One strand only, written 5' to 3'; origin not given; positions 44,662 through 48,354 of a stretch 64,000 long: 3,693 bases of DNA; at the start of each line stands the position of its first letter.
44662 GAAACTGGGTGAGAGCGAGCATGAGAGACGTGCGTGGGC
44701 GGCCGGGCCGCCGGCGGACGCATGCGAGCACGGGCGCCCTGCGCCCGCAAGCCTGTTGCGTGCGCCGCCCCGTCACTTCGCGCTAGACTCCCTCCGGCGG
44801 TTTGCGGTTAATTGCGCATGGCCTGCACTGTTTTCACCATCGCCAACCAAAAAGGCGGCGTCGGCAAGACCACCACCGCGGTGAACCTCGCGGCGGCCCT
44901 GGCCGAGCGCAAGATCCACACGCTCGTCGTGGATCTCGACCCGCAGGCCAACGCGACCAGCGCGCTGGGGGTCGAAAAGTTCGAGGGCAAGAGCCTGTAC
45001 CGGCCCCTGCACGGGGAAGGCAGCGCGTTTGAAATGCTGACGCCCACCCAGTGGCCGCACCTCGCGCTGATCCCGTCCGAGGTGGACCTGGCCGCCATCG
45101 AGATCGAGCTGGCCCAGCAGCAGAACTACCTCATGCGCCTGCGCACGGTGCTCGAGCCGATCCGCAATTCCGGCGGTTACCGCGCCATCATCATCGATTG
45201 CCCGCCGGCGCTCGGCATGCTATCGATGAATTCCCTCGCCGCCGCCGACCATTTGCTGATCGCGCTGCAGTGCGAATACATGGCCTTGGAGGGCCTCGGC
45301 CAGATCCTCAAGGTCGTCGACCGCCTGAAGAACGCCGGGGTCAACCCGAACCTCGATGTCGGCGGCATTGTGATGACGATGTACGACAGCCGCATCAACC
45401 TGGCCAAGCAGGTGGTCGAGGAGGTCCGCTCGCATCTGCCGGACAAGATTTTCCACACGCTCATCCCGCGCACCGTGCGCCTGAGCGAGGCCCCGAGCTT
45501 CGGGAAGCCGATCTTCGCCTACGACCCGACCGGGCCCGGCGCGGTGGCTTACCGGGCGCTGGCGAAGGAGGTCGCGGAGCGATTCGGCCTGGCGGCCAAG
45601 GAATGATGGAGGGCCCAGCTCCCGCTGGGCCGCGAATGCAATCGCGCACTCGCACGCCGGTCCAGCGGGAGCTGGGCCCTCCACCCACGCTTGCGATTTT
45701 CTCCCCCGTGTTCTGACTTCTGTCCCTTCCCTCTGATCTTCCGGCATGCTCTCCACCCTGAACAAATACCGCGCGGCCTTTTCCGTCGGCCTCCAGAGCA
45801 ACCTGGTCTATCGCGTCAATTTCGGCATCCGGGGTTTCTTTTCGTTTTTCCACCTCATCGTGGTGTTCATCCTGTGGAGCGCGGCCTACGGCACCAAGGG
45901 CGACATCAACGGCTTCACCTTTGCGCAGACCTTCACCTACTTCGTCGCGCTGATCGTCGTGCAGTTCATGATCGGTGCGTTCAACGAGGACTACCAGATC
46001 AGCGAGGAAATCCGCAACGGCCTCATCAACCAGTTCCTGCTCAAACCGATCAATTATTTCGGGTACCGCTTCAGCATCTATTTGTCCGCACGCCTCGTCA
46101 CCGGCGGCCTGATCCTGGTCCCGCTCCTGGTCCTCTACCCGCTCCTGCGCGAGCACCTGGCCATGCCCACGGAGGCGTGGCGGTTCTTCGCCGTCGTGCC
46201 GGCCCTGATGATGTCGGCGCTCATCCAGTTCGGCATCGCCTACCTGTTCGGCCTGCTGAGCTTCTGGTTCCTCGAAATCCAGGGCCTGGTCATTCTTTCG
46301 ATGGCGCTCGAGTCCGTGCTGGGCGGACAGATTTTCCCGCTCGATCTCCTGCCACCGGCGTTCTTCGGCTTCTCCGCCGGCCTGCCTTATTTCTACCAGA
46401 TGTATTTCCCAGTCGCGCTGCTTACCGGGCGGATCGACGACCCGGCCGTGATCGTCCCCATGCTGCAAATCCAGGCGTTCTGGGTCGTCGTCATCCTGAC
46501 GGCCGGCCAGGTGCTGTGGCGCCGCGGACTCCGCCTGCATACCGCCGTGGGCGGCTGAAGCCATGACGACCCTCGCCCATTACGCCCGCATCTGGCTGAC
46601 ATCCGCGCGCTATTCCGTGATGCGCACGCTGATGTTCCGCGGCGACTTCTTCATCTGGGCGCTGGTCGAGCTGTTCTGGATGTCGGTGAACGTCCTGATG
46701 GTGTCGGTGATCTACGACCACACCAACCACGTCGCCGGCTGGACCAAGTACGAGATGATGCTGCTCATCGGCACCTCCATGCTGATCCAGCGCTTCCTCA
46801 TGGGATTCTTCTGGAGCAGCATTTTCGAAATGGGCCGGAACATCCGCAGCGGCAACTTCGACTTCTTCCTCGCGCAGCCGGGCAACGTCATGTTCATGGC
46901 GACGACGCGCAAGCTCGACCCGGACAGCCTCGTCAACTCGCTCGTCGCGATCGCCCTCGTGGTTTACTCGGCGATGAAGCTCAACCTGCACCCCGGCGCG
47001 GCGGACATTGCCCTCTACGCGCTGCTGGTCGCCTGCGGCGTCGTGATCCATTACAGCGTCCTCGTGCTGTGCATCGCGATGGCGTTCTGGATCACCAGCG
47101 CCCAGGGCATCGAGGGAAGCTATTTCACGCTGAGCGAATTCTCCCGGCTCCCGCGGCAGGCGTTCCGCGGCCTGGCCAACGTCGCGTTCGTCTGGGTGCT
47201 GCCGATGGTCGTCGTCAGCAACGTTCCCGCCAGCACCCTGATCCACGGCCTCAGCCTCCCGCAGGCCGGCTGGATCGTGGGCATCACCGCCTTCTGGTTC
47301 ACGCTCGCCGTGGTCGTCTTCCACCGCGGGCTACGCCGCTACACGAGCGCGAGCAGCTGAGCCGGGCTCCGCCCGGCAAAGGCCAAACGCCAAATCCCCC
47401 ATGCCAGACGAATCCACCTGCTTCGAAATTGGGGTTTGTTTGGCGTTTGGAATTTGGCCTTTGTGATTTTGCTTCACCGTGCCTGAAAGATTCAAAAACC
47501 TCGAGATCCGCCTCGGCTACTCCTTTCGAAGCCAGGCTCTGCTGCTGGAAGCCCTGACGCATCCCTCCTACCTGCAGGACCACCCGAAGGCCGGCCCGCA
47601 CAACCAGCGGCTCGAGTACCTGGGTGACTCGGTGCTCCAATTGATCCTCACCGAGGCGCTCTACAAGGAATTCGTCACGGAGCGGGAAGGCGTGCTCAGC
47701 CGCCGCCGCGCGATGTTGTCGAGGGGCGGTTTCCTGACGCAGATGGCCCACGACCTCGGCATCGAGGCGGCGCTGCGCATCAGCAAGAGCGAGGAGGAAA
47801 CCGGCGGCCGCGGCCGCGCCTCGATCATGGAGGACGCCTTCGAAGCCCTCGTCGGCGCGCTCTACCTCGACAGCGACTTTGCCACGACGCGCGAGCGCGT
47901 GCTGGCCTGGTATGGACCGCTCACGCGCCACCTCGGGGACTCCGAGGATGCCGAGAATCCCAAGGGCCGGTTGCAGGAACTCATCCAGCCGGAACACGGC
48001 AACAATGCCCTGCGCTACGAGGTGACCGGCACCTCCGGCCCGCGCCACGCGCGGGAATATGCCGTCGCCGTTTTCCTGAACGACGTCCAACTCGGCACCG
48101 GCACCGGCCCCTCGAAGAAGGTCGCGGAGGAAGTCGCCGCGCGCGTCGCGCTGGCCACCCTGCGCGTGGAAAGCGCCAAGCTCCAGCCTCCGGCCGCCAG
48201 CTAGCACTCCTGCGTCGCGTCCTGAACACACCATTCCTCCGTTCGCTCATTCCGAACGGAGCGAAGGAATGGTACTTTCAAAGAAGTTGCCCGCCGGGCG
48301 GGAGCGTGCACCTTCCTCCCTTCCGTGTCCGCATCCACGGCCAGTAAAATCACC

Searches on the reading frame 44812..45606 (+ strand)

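Call 37: search_protein_families(library=pfam, proteins=[window:44812-45606:+], max_evalue=0.001)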
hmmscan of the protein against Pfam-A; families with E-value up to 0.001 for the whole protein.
window:44812-45606:+ (264 aa): 7 families
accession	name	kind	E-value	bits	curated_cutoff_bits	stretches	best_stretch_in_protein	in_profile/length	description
PF13614.12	AAA_31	-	2.1e-53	181.3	27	1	6-182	2-176/177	AAA domain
PF01656.29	CbiA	-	1.2e-28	100.1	25.4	1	9-234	2-125/125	CobQ/CobB/MinD/ParA nucleotide binding domain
PF00142.24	Fer4_NifH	-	5.2e-13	49.5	25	2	14-52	8-46/271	4Fe-4S iron sulfur cluster binding proteins, NifH/frxC family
PF10609.15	ParA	-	1.5e-08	34.8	27.1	1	7-171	5-162/246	NUBPL iron-transfer P-loop NTPase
PF09140.17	MipZ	-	3.4e-08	33.6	20.7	1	8-46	3-41/262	ATPase MipZ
PF06564.18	CBP_BcsQ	-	1e-06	28.9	21.3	1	9-251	5-230/234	Cellulose biosynthesis protein BcsQ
PF02374.21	ArsA_ATPase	-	1.1e-06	28.5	24.3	1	13-52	8-47/305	Anion-transporting ATPase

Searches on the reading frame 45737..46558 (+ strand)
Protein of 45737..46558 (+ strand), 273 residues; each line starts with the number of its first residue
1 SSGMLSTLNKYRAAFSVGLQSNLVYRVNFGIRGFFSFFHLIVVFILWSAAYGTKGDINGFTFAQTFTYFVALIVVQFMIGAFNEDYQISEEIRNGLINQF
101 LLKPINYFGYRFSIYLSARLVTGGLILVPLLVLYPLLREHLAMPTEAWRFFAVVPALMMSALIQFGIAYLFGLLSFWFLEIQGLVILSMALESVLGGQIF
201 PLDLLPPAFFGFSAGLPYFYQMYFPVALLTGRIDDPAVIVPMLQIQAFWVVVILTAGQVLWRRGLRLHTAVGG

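Call 37: search_protein_families(library=pfam, proteins=[window:45737-46558:+], max_evalue=0.001)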
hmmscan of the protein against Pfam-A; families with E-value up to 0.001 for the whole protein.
window:45737-46558:+ (273 aa): 1 family
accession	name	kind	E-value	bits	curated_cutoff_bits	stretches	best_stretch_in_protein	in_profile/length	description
PF06182.17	ABC2_membrane_6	-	7.7e-20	72.1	22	1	40-271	4-228/229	ABC-2 family transporter protein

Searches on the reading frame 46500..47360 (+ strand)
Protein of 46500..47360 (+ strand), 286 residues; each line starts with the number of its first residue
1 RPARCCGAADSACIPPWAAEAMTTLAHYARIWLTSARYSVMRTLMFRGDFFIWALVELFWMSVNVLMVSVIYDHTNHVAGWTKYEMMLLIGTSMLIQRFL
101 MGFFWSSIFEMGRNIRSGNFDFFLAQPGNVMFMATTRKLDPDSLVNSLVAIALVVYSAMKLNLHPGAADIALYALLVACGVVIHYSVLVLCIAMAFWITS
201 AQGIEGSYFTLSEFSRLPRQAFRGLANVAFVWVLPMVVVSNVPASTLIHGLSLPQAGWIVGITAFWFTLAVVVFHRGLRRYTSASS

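Call 37: search_protein_families(library=pfam, proteins=[window:46500-47360:+], max_evalue=0.001)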
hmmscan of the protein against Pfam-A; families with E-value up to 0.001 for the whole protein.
window:46500-47360:+ (286 aa): 1 family
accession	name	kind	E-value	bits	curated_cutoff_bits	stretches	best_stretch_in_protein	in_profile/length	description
PF06182.17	ABC2_membrane_6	-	4.9e-43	148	22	1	58-285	1-229/229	ABC-2 family transporter protein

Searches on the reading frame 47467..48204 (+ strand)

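Call 37: search_protein_families(library=pfam, proteins=[window:47467-48204:+], max_evalue=0.001)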
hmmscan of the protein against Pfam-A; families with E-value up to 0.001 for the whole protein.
window:47467-48204:+ (245 aa): 3 families
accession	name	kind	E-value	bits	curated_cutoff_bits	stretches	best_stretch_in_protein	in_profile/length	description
PF14622.11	Ribonucleas_3_3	-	2.8e-30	105.6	35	1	23-148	2-123/128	Ribonuclease-III-like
PF00636.31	Ribonuclease_3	-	6.9e-21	75.4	27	1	47-136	1-101/102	Ribonuclease III domain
PF00035.32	dsrm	-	3.9e-13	50.2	23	1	165-232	1-66/66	Double-stranded RNA binding motif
